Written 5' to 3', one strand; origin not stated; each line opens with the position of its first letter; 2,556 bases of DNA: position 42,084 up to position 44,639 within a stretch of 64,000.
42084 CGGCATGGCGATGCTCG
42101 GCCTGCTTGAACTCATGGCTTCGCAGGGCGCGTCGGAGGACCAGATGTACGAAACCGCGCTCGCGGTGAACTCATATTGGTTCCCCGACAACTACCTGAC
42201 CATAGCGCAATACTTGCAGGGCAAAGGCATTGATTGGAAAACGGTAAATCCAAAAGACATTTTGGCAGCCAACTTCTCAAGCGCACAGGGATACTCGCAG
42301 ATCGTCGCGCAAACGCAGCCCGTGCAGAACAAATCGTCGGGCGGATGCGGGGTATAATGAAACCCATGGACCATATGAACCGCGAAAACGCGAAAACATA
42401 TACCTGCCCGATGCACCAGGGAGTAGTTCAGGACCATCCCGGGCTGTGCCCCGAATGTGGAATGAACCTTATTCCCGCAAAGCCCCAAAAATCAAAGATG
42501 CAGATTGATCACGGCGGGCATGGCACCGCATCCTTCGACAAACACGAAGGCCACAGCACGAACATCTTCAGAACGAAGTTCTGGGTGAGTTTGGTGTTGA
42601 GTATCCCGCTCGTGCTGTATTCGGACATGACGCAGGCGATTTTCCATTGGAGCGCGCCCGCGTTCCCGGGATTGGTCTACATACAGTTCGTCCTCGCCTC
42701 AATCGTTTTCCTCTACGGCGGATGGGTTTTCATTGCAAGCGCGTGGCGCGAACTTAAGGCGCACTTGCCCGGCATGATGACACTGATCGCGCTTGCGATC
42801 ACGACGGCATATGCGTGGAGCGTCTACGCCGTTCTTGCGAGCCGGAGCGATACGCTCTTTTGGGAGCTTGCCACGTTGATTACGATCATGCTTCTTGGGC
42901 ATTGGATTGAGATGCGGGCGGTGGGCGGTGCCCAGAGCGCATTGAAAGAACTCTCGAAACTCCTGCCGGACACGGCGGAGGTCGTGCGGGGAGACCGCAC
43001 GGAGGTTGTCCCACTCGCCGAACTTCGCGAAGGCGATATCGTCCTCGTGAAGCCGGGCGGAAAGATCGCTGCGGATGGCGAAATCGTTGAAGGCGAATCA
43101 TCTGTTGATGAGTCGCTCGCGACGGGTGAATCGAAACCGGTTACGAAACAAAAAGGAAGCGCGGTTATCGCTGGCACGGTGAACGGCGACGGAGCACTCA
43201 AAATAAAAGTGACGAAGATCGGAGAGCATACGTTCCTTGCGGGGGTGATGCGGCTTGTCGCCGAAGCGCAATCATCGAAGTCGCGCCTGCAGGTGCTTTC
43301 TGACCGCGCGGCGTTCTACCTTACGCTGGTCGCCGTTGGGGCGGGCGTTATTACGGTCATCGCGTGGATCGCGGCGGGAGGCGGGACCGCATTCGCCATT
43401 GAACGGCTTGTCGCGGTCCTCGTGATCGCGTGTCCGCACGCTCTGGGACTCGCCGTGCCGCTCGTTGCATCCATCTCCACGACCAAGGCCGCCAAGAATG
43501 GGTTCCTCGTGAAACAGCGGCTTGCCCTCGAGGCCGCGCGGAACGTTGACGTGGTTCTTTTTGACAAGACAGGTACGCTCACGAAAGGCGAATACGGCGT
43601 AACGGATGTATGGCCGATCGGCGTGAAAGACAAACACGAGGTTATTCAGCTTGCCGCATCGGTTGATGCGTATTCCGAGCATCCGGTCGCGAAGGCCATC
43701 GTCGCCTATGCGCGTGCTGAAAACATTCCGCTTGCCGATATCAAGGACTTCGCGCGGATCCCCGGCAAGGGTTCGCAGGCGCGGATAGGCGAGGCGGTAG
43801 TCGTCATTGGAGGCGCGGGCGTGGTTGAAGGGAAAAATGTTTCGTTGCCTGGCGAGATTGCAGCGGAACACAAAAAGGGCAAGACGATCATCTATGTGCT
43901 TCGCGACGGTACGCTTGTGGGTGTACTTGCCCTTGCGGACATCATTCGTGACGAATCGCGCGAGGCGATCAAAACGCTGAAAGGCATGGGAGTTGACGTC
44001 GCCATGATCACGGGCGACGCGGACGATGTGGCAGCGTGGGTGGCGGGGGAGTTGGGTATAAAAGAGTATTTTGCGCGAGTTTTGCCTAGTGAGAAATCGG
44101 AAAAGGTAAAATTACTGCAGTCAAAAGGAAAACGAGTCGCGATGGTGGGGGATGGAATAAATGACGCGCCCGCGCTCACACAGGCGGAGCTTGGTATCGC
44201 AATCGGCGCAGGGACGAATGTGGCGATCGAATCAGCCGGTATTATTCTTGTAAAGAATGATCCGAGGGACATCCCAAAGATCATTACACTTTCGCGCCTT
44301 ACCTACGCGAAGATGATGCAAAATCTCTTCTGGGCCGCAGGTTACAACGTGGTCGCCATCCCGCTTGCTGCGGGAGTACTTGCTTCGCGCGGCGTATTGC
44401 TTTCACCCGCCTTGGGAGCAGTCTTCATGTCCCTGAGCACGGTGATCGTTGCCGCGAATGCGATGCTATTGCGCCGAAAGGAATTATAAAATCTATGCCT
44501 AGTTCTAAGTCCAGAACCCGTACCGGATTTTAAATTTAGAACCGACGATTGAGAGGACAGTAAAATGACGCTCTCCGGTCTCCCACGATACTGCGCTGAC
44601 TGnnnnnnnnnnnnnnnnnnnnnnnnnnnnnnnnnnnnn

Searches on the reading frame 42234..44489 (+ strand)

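Call 43: search_protein_families(library=pfam, proteins=[window:42234-44489:+], max_evalue=0.0001)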
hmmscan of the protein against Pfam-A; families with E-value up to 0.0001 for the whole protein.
window:42234-44489:+ (751 aa): 4 families
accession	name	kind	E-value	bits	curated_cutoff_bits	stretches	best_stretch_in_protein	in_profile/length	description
PF00122.25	E1-E2_ATPase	-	1.3e-54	184.9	28.1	1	242-422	1-181/181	E1-E2 ATPase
PF00702.32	Hydrolase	-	1.8e-35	123.5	26.4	1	438-651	1-190/191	haloacid dehalogenase-like hydrolase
PF19335.5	HMBD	-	2e-11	44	23.6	1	56-82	2-28/28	Heavy metal binding domain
PF08282.18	Hydrolase_3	-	8.5e-06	26.1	20.9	0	626-676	197-247/255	haloacid dehalogenase-like hydrolase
